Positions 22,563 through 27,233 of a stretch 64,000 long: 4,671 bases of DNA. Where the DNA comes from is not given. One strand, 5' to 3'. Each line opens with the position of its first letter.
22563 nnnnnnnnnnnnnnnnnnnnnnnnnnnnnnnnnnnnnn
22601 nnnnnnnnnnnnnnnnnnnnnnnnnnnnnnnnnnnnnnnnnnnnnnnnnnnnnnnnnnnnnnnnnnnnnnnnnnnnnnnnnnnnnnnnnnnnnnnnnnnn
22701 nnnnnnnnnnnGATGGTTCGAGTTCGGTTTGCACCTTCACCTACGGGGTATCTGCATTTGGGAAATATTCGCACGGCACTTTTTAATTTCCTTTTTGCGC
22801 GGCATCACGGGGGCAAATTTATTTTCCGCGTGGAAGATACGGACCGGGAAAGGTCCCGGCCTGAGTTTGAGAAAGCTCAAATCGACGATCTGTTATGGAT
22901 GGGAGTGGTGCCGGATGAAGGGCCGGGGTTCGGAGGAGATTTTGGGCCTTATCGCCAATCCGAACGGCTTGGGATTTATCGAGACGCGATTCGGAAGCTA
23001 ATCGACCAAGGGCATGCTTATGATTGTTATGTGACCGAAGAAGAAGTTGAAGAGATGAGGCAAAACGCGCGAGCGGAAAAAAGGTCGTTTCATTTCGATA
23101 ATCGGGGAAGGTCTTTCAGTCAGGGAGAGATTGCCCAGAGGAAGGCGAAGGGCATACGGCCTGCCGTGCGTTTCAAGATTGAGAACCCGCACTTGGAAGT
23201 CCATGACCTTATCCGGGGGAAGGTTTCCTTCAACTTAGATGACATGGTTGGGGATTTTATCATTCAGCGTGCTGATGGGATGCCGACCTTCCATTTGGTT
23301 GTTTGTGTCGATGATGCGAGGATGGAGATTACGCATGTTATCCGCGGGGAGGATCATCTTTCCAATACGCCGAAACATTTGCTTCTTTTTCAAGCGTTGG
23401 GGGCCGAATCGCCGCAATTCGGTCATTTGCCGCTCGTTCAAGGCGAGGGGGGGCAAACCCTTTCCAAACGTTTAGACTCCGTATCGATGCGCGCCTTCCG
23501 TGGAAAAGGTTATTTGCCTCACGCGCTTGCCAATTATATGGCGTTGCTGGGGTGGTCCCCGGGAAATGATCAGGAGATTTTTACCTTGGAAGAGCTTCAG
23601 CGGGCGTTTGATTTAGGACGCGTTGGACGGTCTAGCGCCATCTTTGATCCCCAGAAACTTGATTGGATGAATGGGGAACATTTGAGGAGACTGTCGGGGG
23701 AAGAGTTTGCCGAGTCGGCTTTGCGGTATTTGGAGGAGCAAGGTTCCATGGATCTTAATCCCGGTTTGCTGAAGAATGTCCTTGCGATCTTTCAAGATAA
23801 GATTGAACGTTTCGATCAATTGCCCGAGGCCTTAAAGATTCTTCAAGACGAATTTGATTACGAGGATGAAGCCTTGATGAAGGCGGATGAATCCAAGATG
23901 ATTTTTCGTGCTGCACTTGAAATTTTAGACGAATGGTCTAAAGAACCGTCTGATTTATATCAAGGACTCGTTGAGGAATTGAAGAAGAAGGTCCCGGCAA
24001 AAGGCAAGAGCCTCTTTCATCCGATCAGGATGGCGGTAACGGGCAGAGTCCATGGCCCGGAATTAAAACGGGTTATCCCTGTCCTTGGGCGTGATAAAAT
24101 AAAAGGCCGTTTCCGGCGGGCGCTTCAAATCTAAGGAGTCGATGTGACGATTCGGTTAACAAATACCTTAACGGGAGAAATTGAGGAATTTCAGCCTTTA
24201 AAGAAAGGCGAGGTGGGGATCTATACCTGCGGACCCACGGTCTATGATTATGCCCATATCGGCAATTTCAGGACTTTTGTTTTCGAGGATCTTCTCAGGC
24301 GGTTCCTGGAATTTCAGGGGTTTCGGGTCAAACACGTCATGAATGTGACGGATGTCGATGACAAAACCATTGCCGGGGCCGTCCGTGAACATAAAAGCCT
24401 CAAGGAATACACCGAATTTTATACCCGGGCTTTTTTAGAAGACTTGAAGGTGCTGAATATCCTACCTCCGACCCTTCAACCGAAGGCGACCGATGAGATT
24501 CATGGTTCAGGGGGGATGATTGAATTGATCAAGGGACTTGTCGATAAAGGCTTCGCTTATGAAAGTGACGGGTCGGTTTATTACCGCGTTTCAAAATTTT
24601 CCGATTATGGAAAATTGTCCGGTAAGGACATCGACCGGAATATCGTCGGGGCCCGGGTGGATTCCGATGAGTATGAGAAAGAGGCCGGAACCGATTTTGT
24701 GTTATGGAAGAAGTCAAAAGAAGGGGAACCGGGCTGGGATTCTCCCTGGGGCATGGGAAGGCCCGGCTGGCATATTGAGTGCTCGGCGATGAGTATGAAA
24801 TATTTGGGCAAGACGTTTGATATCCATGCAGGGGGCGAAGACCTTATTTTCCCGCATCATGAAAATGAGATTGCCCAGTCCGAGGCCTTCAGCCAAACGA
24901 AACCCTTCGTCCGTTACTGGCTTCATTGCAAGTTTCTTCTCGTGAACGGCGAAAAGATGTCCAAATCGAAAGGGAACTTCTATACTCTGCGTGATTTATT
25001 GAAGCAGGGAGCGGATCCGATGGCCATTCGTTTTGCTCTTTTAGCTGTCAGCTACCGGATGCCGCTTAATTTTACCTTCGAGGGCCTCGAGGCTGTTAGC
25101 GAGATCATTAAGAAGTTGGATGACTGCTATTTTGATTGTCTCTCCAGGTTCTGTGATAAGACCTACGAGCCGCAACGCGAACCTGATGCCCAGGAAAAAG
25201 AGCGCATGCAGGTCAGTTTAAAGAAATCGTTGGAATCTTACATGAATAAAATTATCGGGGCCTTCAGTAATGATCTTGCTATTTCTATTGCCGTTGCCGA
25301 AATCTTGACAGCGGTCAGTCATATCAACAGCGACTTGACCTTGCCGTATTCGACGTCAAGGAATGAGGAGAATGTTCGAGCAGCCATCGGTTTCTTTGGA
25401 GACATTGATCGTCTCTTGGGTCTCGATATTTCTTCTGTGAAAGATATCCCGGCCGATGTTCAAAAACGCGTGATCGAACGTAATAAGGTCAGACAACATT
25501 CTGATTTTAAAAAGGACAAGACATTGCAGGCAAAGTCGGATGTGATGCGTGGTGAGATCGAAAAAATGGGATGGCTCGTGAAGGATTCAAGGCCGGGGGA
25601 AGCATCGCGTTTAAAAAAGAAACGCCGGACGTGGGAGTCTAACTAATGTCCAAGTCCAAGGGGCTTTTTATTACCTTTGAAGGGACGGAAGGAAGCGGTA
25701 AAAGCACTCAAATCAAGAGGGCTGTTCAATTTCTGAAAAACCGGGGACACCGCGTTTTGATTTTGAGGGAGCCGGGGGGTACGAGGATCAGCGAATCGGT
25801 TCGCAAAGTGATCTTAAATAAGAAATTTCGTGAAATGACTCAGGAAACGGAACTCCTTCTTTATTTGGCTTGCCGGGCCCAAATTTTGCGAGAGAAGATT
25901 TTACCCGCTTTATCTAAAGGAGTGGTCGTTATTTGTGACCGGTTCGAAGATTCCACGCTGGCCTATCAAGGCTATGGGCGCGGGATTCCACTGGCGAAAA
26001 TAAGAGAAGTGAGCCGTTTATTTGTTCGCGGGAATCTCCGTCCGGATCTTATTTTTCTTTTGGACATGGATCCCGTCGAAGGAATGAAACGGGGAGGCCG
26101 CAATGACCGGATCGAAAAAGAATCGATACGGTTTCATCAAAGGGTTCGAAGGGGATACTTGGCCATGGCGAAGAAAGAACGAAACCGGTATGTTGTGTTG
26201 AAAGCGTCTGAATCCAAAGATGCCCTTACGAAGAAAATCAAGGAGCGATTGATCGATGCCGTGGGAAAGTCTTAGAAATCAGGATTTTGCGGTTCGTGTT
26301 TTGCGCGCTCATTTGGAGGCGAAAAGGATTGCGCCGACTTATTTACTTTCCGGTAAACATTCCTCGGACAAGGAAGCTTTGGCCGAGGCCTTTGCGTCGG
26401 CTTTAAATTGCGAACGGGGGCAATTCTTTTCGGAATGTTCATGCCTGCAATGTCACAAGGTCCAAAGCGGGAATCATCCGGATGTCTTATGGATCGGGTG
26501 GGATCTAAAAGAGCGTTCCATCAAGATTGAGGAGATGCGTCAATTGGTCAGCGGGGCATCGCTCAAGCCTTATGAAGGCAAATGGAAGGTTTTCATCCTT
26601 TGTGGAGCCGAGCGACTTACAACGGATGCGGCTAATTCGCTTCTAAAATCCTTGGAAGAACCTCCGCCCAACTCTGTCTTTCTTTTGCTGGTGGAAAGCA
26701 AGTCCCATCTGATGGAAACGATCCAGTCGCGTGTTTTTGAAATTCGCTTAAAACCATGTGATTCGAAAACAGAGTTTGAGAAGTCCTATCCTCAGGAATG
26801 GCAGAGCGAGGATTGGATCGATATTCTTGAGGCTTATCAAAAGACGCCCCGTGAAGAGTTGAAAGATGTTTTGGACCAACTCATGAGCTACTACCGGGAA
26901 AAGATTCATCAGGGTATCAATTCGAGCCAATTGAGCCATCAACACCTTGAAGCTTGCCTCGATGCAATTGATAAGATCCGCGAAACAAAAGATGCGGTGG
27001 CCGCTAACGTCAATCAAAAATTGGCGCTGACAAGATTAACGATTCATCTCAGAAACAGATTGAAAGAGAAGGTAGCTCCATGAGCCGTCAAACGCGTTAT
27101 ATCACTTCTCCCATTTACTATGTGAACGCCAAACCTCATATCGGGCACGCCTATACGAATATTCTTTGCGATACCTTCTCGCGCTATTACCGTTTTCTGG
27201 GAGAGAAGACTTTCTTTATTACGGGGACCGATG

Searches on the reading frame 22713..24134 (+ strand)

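Call 52: search_protein_families(library=pfam, proteins=[window:22713-24134:+], max_evalue=0.0001)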
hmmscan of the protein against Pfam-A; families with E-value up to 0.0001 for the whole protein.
window:22713-24134:+ (473 aa): 2 families
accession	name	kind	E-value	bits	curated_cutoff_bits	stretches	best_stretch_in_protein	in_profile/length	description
PF00749.27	tRNA-synt_1c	-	1.6e-96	323.3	23.4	1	1-318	1-314/314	tRNA synthetases class I (E and Q), catalytic domain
PF19269.4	Anticodon_2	-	8.9e-18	65.5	23.6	1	332-471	2-141/141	Anticodon binding domain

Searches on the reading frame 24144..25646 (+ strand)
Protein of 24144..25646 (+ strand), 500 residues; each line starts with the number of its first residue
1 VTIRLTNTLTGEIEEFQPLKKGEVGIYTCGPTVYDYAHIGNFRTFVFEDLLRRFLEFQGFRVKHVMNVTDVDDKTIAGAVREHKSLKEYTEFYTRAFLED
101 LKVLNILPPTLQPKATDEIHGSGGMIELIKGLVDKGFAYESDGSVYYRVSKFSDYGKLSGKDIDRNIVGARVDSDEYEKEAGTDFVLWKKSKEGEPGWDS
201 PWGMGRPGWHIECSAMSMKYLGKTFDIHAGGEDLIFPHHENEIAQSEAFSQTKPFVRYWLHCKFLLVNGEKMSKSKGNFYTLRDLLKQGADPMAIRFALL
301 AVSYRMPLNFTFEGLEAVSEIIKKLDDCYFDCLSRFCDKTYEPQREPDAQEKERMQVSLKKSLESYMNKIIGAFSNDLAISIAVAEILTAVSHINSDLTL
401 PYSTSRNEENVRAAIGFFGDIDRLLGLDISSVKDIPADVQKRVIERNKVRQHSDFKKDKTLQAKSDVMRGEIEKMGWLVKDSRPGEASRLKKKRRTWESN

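Call 52: search_protein_families(library=pfam, proteins=[window:24144-25646:+], max_evalue=0.0001)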
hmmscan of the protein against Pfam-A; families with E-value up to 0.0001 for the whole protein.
window:24144-25646:+ (500 aa): 4 families
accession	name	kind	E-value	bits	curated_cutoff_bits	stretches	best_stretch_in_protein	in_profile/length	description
PF01406.26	tRNA-synt_1e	-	2.2e-114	382.4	27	1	16-318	2-299/301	tRNA synthetases class I (C) catalytic domain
PF01921.24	tRNA-synt_1f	-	1.7e-09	37.6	27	0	229-342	239-341/360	tRNA synthetases class I (K)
PF09334.17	tRNA-synt_1g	-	2.7e-08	33.4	20.1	0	262-335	318-389/391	tRNA synthetases class I (M)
PF00133.28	tRNA-synt_1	-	8.2e-07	28.6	22.7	1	225-305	329-408/414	tRNA synthetases class I (I, L, M and V)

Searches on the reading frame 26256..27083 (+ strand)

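Call 50: search_protein_families(library=pfam, proteins=[window:26256-27083:+], max_evalue=0.0001)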
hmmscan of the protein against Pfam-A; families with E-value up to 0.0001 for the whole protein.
window:26256-27083:+ (275 aa): 1 family
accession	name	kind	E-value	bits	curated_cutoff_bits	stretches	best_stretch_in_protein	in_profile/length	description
PF13177.12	DNA_pol3_delta2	-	6.3e-46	156.7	27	1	9-168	2-160/161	DNA polymerase III, delta subunit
